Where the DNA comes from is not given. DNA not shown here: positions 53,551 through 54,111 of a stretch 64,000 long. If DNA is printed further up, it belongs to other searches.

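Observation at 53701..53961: HypA homologue missing its entire zinc-finger domain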

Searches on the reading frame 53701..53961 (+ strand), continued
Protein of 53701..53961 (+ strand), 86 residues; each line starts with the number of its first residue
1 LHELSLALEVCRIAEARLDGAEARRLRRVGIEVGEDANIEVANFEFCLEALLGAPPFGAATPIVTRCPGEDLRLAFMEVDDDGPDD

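Call 34: find_related_loci(query=A1, collection=genome_contigs, flank=10000)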
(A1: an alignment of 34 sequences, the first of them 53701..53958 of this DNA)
Query A1 (86 aa) in genome_contigs; peptide patterns used: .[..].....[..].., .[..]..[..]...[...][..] (x = any residue, [..] = any of these).
268 stretches matched a pattern; 213 encode a relative of the query (tblastn E <= 1e-3); the best 80 are kept; 80 distinct loci.
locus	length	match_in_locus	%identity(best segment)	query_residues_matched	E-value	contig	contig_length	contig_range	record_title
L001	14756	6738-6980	91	1-81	2e-43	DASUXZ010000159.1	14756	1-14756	MAG TPA_asm: Gemmatimonadales bacterium isolate SMAG_U1882 k141_1987620, whole genome shotgun sequence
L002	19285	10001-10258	81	1-86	4e-43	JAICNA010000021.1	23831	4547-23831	MAG: Gemmatimonadales bacterium isolate OF_bin.15 k141_1786297_length_23831_cov_9.9650, whole genome shotgun sequence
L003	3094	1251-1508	72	1-86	3e-36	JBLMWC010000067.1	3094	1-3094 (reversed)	MAG: Bacillota bacterium isolate MAG294 PRJNA960887_bin16_renamed_66, whole genome shotgun sequence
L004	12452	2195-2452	83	1-86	3e-36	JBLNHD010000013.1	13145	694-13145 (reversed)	MAG: Gemmatimonadota bacterium isolate MAG3 PRJNA1005428_bin3_renamed_12, whole genome shotgun sequence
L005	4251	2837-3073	76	1-79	3e-35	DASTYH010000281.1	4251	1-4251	MAG TPA_asm: Gemmatimonadales bacterium isolate SMAG_U2436 k141_568624, whole genome shotgun sequence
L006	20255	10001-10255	67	1-85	1e-32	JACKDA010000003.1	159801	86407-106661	MAG: Gemmatimonadales bacterium isolate HK-STAS-GEMM-1 HK-STAS-GEMM-1_3, whole genome shotgun sequence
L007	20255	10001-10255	67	1-85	2e-32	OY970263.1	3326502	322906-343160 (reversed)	MAG: uncultured Gemmatimonadales bacterium isolate MFD02416.bin.2.26 genome assembly, chromosome: 1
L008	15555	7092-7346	66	1-86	1e-32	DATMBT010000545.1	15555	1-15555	MAG TPA_asm: Gemmatimonadaceae bacterium isolate SMAG_U13361 k141_896282, whole genome shotgun sequence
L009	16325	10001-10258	62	1-86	1e-30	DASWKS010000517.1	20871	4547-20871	MAG TPA_asm: Gemmatimonadales bacterium isolate SMAG_U2928 k141_273516, whole genome shotgun sequence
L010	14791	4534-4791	62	1-86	1e-30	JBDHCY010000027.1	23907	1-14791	MAG: Gemmatimonadota bacterium isolate M8-32_Bin_138 M8-32_Bin_138_scaffold_5253, whole genome shotgun sequence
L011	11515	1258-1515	60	1-86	7e-31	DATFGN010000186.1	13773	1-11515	MAG TPA_asm: Gemmatimonadales bacterium isolate SMAG_U8664 k141_360815, whole genome shotgun sequence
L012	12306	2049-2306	60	1-86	1e-30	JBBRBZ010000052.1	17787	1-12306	MAG: Gemmatimonadales bacterium isolate Co_metawrap_2377 Cmw_2377_k141_25919955_length_17787_cov_13.0000, whole genome s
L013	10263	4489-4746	60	1-86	2e-30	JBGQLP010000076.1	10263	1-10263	MAG: Gemmatimonadota bacterium isolate OBJ2_061818_050_35 k141_3384978_length_10263_cov_14.0788, whole genome shotgun se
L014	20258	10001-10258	62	1-86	2e-30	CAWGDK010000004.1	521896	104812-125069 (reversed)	MAG: uncultured Gemmatimonadales bacterium isolate MFD02242.bin.2.247 genome assembly, contig: contig_30395, whole genom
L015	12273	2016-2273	63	1-86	2e-30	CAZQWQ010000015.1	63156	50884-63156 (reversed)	MAG TPA_asm: uncultured Gemmatimonadaceae bacterium isolate binchicken_co165_283 genome assembly, contig: k141_2590618,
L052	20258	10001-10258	57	1-86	9e-28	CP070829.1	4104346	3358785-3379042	MAG: Gemmatimonadales bacterium isolate bin109 chromosome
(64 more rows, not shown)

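Call 41: list_cluster_members(proteins=[P0170, P0172, P0178, P0179, P0204, P0225, P0230, P0256, P0262, P0253])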
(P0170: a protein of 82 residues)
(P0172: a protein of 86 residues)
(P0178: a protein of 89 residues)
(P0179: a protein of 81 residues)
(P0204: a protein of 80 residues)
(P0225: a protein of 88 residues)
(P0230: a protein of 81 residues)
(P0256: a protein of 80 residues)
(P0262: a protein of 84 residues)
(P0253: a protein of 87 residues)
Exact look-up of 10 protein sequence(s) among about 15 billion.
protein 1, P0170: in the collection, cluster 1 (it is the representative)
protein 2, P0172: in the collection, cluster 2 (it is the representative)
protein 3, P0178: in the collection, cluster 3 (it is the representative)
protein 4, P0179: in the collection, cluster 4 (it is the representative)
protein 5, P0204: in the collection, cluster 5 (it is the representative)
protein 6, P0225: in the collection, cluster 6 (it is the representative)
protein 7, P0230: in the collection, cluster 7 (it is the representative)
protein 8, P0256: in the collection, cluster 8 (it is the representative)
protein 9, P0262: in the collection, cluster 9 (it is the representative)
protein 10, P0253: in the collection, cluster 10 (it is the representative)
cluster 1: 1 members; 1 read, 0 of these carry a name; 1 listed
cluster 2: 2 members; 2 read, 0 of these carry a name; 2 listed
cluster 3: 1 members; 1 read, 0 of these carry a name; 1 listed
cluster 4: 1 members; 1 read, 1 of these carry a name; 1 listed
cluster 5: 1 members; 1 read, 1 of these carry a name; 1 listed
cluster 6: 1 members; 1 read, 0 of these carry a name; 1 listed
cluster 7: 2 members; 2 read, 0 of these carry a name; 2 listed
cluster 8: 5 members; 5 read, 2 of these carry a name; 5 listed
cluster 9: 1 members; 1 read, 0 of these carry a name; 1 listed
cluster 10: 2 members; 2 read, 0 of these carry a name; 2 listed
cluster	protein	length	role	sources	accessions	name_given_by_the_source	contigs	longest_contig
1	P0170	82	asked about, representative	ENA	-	-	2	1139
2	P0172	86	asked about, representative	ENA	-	-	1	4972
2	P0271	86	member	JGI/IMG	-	-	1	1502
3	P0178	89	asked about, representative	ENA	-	-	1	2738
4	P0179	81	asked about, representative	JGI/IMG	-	hydrogenase nickel incorporation protein HypA/HybF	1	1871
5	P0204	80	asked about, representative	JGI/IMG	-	hydrogenase nickel incorporation protein HypA/HybF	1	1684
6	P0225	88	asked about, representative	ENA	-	-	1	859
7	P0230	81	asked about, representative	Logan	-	-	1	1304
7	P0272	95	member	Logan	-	-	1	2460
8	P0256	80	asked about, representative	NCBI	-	-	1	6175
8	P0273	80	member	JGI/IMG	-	hydrogenase nickel incorporation protein HypA/HybF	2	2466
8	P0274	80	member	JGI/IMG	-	hydrogenase nickel incorporation protein HypA/HybF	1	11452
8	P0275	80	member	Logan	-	-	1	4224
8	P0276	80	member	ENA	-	-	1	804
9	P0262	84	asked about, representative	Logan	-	-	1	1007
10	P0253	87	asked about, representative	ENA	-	-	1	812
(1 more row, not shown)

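Call 56: find_homologous_proteins(query=P0171, max_evalue=0.00001)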
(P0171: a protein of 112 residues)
Query P0171 (112 aa): 103 proteins with E <= 0.00001 among 141 candidates.
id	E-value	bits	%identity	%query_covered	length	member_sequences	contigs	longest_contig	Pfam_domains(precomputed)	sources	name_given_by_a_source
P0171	4.1e-65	235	100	100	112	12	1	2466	PF01155.26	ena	-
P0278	3.8e-54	199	83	100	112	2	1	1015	PF01155.26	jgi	jgi:hydrogenase nickel incorporation protein HypA/HybF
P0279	3.8e-53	196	82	100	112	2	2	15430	PF01155.26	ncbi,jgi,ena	jgi:hydrogenase nickel incorporation protein HypA/HybF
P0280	1.9e-51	191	80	100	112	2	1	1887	PF01155.26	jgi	jgi:hydrogenase nickel incorporation protein HypA/HybF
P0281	5.8e-51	189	80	100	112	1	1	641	PF01155.26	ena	-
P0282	1.8e-50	188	79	100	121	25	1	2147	PF01155.26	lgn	-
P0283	2.0e-50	187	80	100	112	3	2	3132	PF01155.26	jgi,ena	-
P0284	2.6e-50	187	80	100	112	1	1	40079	PF01155.26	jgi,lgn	jgi:hydrogenase nickel incorporation protein HypA/HybF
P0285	2.7e-50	187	81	97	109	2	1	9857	PF01155.26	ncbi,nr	ncbi:MAG: hypothetical protein AMS21_12385 [Gemmatimonas sp. SG8_38_2]|nr:MAG: hypothetical protein 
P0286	3.8e-50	186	79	100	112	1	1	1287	PF01155.26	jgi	jgi:hydrogenase nickel incorporation protein HypA/HybF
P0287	6.8e-50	186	76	100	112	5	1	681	PF01155.26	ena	-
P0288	2.9e-49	184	80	100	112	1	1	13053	PF01155.26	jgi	jgi:hydrogenase nickel incorporation protein HypA/HybF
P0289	5.2e-49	183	79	100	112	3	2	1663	PF01155.26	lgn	-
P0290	7.1e-49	182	79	100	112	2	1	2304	PF01155.26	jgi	jgi:hydrogenase nickel incorporation protein HypA/HybF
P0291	3.3e-48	180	75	100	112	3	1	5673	PF01155.26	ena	-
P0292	8.2e-48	179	75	100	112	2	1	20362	PF01155.26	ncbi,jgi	jgi:hydrogenase nickel incorporation protein HypA/HybF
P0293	1.2e-47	178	77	100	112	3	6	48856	PF01155.26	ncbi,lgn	-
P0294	1.9e-47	178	78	100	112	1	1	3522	PF01155.26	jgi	jgi:hydrogenase nickel incorporation protein HypA/HybF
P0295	3.1e-47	177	78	100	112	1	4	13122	PF01155.26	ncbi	-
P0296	5.8e-47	176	75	100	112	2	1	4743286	PF01155.26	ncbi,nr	ncbi:MAG: hydrogenase maturation nickel metallochaperone HypA [Gemmatimonadota bacterium]|nr:MAG: hy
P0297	9.3e-47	176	75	100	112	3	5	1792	PF01155.26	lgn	-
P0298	9.7e-47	176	75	100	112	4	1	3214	PF01155.26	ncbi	-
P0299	1.2e-46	175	76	100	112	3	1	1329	PF01155.26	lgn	-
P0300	1.3e-46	175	74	100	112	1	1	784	PF01155.26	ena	-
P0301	1.5e-46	175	74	100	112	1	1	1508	PF01155.26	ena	-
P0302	3.5e-46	174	76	100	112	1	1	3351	PF01155.26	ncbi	-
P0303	3.5e-46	174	74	100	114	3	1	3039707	PF01155.26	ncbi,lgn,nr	ncbi:MAG: hydrogenase maturation nickel metallochaperone HypA [Gemmatimonadota bacterium]|nr:MAG: hy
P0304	6.8e-46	173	77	97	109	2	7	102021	PF01155.26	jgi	jgi:hydrogenase nickel insertion protein HypA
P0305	7.0e-46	173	75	100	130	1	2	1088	PF01155.26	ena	-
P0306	2.0e-45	171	74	100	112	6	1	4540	PF01155.26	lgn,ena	-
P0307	2.4e-45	171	72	100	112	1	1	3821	PF01155.26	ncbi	-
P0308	3.1e-45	171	72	100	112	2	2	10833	PF01155.26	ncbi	-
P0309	3.5e-45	171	74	100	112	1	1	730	PF01155.26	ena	-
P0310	7.7e-45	169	74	100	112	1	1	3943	PF01155.26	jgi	jgi:hydrogenase nickel incorporation protein HypA/HybF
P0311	1.7e-44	168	74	97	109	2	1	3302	PF01155.26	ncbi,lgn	-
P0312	2.6e-44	168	73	100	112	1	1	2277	PF01155.26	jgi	jgi:hydrogenase nickel incorporation protein HypA/HybF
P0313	2.8e-44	168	71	100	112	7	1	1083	PF21349.3,PF01155.26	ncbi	-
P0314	1.2e-43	166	71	100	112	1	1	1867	PF01155.26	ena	-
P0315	1.6e-43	165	70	100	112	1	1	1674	PF01155.26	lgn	-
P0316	1.8e-43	165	71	100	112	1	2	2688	PF01155.26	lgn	-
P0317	1.9e-43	165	73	100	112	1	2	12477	PF01155.26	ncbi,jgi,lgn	ncbi:MAG: hydrogenase maturation nickel metallochaperone HypA [Gemmatimonadales bacterium]|jgi:hydro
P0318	4.6e-43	164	71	100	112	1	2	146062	PF01155.26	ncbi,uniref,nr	ncbi:MAG: hydrogenase maturation nickel metallochaperone HypA [Gemmatimonadetes bacterium]|uniref:Hy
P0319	5.9e-43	163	72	100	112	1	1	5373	PF01155.26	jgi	jgi:hydrogenase nickel incorporation protein HypA/HybF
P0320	8.4e-43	163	69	100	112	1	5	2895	PF01155.26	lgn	-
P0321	1.0e-42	163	73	97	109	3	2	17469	PF01155.26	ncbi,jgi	jgi:hydrogenase nickel incorporation protein HypA/HybF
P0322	1.2e-42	162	69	100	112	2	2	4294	PF01155.26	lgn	-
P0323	1.4e-42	162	71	100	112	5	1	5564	PF01155.26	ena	-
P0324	1.5e-42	162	71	100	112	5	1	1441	PF01155.26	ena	-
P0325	1.7e-42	162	70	100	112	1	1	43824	PF01155.26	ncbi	-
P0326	1.7e-42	162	72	97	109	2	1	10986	PF01155.26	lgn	-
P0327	2.0e-42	162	70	100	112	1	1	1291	PF01155.26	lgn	-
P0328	2.6e-42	161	70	100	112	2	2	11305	PF01155.26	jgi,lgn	jgi:hydrogenase nickel incorporation protein HypA/HybF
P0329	2.6e-42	161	71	100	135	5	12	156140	PF01155.26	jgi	jgi:hydrogenase nickel incorporation protein HypA/HybF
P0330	4.2e-42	161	71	100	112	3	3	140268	PF01155.26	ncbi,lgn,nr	ncbi:MAG: hypothetical protein GTO46_12290 [Gemmatimonadetes bacterium]|nr:hypothetical protein [Gem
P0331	4.3e-42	161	69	100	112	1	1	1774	PF01155.26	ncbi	-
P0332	6.9e-42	160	70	100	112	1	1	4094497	PF01155.26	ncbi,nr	ncbi:MAG: hydrogenase maturation nickel metallochaperone HypA [Gemmatimonadota bacterium]|nr:MAG: hy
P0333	6.2e-41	157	68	100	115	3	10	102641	PF01155.26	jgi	jgi:hydrogenase nickel incorporation protein HypA/HybF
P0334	6.6e-41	157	69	97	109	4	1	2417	PF01155.26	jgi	jgi:hydrogenase nickel incorporation protein HypA/HybF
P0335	1.1e-40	156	68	100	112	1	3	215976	PF01155.26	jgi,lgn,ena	-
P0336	1.8e-40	155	69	100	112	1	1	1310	PF01155.26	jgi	jgi:hydrogenase nickel incorporation protein HypA/HybF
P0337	2.1e-40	155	71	100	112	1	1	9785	PF01155.26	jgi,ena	jgi:hydrogenase nickel incorporation protein HypA/HybF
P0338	2.8e-40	155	72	97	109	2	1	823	PF01155.26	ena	-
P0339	7.4e-40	153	68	100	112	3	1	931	PF01155.26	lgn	-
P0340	9.4e-40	153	67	100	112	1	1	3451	PF01155.26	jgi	-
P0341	4.8e-39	151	70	97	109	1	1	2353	PF01155.26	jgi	jgi:hydrogenase nickel incorporation protein HypA/HybF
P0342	6.3e-39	150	65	100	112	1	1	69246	PF01155.26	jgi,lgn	-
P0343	6.3e-39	150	69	97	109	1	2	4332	PF01155.26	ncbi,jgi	ncbi:MAG: hydrogenase maturation nickel metallochaperone HypA [Gemmatimonadales bacterium]|jgi:hydro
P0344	2.8e-38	148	63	100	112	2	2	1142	PF01155.26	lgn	-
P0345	1.3e-36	143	62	100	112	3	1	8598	PF01155.26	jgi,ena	jgi:hydrogenase nickel insertion protein HypA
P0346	1.0e-35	140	63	100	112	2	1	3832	PF01155.26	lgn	-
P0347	2.7e-33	132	99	61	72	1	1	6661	PF01155.26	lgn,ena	-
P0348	1.2e-32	130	58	100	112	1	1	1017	PF01155.26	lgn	-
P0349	3.1e-30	122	56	100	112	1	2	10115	PF01155.26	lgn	-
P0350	3.3e-14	71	40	100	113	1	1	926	PF01155.26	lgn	-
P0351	2.5e-11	62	36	100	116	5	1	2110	PF01155.26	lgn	-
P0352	6.9e-10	57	35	100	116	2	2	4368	PF01155.26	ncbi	ncbi:MAG: hydrogenase maturation nickel metallochaperone HypA [Candidatus Neomarinimicrobiota bacter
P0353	3.3e-8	52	48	61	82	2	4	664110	PF01155.26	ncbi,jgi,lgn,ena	jgi:Zn finger protein HypA/HybF involved in hydrogenase expression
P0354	6.5e-8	51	48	61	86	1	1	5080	PF01155.26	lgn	-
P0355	2.1e-7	49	51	61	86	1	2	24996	PF01155.26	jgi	jgi:Zn finger protein HypA/HybF involved in hydrogenase expression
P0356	4.9e-7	48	43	57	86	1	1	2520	PF01155.26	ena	-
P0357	6.4e-7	48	54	48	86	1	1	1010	PF01155.26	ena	-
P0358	6.7e-7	47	49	47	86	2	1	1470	PF01155.26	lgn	-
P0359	7.2e-7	47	48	61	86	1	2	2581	PF01155.26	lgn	-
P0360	8.3e-7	47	48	61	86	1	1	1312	PF01155.26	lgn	-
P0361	9.1e-7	47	44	58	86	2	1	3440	PF01155.26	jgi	jgi:Zn finger protein HypA/HybF involved in hydrogenase expression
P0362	1.0e-6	47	43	61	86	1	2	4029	PF01155.26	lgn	-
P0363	1.2e-6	47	44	58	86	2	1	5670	PF01155.26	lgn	-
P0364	1.3e-6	47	45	61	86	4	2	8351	PF01155.26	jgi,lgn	-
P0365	1.4e-6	46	42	61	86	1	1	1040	PF01155.26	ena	-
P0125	1.9e-6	46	52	48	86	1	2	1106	PF01155.26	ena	-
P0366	2.0e-6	46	38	100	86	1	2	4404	PF01155.26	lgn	-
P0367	2.4e-6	46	48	61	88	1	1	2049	PF01155.26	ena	-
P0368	2.6e-6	46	46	61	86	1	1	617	PF01155.26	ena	-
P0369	3.1e-6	45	54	48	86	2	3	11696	PF01155.26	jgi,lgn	jgi:Zn finger protein HypA/HybF involved in hydrogenase expression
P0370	3.5e-6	45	43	61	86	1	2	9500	PF01155.26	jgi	jgi:Zn finger protein HypA/HybF involved in hydrogenase expression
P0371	5.7e-6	44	50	48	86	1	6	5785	PF01155.26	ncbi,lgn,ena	ncbi:MAG TPA: hydrogenase maturation nickel metallochaperone HypA [Gemmatimonadales bacterium]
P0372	5.8e-6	44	46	61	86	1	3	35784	PF01155.26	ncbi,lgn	-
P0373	6.0e-6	44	48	48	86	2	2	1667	PF01155.26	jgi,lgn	jgi:Zn finger protein HypA/HybF involved in hydrogenase expression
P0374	6.3e-6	44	47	47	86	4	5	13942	PF01155.26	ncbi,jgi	jgi:Zn finger protein HypA/HybF involved in hydrogenase expression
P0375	6.6e-6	44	48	48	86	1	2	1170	PF01155.26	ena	-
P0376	7.1e-6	44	47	47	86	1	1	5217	PF01155.26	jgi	jgi:Zn finger protein HypA/HybF involved in hydrogenase expression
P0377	7.3e-6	44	45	61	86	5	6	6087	PF01155.26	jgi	jgi:Zn finger protein HypA/HybF involved in hydrogenase expression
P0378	7.9e-6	44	34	100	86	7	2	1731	PF01155.26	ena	-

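Call 57: find_encoding_contigs(protein=P0296, flank=10000, max_places=3)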
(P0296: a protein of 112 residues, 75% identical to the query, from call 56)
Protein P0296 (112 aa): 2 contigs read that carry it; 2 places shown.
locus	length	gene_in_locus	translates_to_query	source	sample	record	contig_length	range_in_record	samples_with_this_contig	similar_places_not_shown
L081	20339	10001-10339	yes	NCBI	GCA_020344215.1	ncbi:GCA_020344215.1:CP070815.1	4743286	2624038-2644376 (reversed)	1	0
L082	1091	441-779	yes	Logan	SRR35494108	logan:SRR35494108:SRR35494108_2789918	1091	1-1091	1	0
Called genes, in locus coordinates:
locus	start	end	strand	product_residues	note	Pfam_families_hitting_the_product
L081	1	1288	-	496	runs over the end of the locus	PF00939:Na_sulph_symp, PF03600:CitMHS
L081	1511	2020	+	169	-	PF01940:DUF92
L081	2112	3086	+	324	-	PF17853:GGDEF_2 (faint), PF00990:GGDEF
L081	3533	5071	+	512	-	PF14522:Cytochrome_C7 (faint), PF14537:Cytochrom_c3_2 (faint)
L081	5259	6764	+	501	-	-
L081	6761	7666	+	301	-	PF14522:Cytochrome_C7 (faint), PF22113:Mtrc-MtrF_II-IV_dom (faint), PF09699:Paired_CXXCH_1 (weak)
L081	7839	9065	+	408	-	PF00034:Cytochrom_C (weak), PF13442:Cytochrome_CBB3 (faint)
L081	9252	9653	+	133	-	PF14522:Cytochrome_C7 (faint), PF23145:Zf_2nd_IFT121 (faint)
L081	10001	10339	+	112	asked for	PF01155:HypA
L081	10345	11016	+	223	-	PF02492:cobW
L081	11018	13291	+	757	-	PF00708:Acylphosphatase, PF07503:zf-HYPF, PF01300:Sua5_yciO_yrdC, PF17788:HypF_C, PF22521:HypF_C_2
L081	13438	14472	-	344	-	PF00586:AIRS, PF02769:AIRS_C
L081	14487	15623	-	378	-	PF01924:HypD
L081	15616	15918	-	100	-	PF01455:HupF_HypC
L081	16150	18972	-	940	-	PF09699:Paired_CXXCH_1 (faint), PF14522:Cytochrome_C7 (faint), PF14537:Cytochrom_c3_2 (faint), PF01292:Ni_hydr_CYTB (weak)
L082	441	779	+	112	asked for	PF01155:HypA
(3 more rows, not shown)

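Call 58: find_encoding_contigs(protein=P0332, flank=10000, max_places=3)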
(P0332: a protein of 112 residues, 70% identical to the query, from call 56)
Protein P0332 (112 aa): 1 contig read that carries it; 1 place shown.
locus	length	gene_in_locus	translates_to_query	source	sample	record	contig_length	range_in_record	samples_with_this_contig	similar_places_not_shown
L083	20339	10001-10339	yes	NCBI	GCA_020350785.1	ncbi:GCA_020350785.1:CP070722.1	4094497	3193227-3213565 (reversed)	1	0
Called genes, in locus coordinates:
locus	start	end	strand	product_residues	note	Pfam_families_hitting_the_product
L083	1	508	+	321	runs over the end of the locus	PF17853:GGDEF_2 (faint), PF00990:GGDEF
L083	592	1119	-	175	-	-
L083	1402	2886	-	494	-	-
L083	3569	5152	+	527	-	PF13435:Cytochrome_C554 (weak), PF14522:Cytochrome_C7 (faint), PF14537:Cytochrom_c3_2 (faint), PF09699:Paired_CXXCH_1 (weak)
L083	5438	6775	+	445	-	-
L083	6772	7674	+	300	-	PF02085:Cytochrom_CIII (faint), PF14522:Cytochrome_C7 (faint), PF09699:Paired_CXXCH_1 (faint)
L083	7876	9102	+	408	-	PF00034:Cytochrom_C (weak), PF13442:Cytochrome_CBB3 (weak), PF00034:Cytochrom_C (weak)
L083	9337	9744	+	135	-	PF14522:Cytochrome_C7 (faint), PF23145:Zf_2nd_IFT121 (faint)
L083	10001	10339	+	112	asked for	PF01155:HypA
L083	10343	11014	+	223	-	PF02492:cobW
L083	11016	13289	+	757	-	PF00708:Acylphosphatase, PF07503:zf-HYPF, PF01300:Sua5_yciO_yrdC, PF17788:HypF_C, PF22521:HypF_C_2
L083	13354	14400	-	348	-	PF00586:AIRS, PF02769:AIRS_C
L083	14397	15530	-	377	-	PF01924:HypD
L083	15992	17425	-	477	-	PF00512:HisKA, PF02518:HATPase_c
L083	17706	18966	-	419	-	-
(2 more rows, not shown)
